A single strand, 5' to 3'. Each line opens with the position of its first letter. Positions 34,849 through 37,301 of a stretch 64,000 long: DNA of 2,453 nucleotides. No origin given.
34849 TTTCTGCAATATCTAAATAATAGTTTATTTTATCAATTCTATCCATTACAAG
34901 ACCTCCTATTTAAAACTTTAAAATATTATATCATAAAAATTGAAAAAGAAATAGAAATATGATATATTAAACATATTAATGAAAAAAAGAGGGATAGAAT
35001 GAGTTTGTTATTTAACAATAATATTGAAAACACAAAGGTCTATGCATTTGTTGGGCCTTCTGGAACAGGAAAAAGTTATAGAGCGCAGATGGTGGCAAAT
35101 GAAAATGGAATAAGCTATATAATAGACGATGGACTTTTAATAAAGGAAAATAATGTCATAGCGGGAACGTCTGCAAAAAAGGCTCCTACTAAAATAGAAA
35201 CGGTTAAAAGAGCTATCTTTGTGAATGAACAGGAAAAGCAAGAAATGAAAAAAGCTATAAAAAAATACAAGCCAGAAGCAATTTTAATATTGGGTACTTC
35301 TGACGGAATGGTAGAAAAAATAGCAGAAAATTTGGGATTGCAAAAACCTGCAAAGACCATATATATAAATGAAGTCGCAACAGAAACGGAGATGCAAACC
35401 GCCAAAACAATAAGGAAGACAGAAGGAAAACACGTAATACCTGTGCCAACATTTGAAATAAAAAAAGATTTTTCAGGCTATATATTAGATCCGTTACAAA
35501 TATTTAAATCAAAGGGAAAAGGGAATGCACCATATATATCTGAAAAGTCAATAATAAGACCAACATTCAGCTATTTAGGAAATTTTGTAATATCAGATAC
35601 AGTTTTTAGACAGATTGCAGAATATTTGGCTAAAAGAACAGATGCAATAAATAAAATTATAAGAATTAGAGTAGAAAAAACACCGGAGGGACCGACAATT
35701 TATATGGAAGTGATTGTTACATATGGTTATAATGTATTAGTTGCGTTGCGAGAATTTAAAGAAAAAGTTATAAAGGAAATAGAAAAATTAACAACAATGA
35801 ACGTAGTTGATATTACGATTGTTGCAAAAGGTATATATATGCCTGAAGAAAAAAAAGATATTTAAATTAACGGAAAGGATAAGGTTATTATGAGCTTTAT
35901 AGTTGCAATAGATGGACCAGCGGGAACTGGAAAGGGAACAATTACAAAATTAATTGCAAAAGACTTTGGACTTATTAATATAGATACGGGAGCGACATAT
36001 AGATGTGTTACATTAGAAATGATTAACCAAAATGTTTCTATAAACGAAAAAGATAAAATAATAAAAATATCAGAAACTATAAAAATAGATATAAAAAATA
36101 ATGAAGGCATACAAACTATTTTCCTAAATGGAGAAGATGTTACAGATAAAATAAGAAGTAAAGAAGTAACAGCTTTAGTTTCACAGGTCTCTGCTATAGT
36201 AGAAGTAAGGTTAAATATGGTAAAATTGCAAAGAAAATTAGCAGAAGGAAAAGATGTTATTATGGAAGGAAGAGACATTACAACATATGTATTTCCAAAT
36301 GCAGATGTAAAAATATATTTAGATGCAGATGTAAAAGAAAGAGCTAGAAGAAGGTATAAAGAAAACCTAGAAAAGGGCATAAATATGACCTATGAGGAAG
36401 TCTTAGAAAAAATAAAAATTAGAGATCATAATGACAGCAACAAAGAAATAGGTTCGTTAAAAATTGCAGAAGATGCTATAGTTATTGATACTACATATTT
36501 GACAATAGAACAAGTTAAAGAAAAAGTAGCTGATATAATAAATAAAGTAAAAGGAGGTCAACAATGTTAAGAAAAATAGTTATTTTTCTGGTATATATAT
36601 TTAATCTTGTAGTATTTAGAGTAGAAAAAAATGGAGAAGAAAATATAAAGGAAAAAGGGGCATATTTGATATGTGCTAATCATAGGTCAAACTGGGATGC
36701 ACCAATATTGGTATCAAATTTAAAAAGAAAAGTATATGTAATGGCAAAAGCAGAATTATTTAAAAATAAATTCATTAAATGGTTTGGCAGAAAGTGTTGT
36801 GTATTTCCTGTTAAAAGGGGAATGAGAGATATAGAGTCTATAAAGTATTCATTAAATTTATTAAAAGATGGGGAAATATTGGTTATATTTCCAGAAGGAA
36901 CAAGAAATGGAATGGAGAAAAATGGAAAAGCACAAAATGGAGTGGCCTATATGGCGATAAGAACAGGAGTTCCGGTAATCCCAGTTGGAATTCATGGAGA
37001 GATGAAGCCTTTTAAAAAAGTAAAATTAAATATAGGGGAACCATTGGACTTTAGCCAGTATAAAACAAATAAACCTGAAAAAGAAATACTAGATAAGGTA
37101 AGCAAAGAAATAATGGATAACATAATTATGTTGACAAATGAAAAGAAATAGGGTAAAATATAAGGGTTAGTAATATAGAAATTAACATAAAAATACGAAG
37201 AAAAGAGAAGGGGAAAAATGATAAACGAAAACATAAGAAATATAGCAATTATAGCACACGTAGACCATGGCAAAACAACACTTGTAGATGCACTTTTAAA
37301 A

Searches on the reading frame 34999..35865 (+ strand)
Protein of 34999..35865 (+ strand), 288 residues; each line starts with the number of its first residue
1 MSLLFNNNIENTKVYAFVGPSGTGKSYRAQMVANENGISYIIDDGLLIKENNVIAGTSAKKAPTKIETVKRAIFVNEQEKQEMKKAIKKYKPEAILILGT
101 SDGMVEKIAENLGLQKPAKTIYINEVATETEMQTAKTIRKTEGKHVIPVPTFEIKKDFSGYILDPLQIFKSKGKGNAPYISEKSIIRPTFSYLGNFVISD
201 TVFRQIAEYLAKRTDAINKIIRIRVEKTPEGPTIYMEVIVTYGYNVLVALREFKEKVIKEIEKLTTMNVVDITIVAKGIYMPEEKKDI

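Call 61: search_protein_families(library=pfam, proteins=[window:34999-35865:+], max_evalue=0.00001)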
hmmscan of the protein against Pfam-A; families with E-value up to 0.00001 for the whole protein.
window:34999-35865:+ (288 aa): 1 family
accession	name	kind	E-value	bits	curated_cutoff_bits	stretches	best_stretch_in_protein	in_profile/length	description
PF03780.18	Asp23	-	3.4e-08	34.3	28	1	199-279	30-107/108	Asp23 family, cell envelope-related function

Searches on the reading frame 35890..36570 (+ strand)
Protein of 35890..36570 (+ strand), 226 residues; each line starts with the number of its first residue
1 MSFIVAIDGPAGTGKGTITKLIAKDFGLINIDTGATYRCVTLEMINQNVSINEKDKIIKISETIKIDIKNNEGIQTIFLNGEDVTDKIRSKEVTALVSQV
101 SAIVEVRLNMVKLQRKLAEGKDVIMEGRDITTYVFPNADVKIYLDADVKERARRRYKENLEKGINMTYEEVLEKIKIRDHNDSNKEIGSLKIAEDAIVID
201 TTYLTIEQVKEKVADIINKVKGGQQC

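Call 61: search_protein_families(library=pfam, proteins=[window:35890-36570:+], max_evalue=0.00001)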
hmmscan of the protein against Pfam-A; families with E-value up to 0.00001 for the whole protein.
window:35890-36570:+ (226 aa): 2 families
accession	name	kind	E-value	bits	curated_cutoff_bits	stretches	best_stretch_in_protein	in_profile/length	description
PF02224.24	Cytidylate_kin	-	4.6e-74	249.1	26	1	5-218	1-210/211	Cytidylate kinase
PF13189.12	Cytidylate_kin2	-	4.5e-06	27.4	28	0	4-182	1-150/176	Cytidylate kinase-like family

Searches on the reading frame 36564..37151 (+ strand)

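Call 61: search_protein_families(library=pfam, proteins=[window:36564-37151:+], max_evalue=0.00001)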
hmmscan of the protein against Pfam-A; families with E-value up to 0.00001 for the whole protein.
window:36564-37151:+ (195 aa): 1 family
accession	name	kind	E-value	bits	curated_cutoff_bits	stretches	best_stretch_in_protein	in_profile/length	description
PF01553.26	Acyltransferase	-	6.3e-30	104.1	23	1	19-143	1-131/132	Acyltransferase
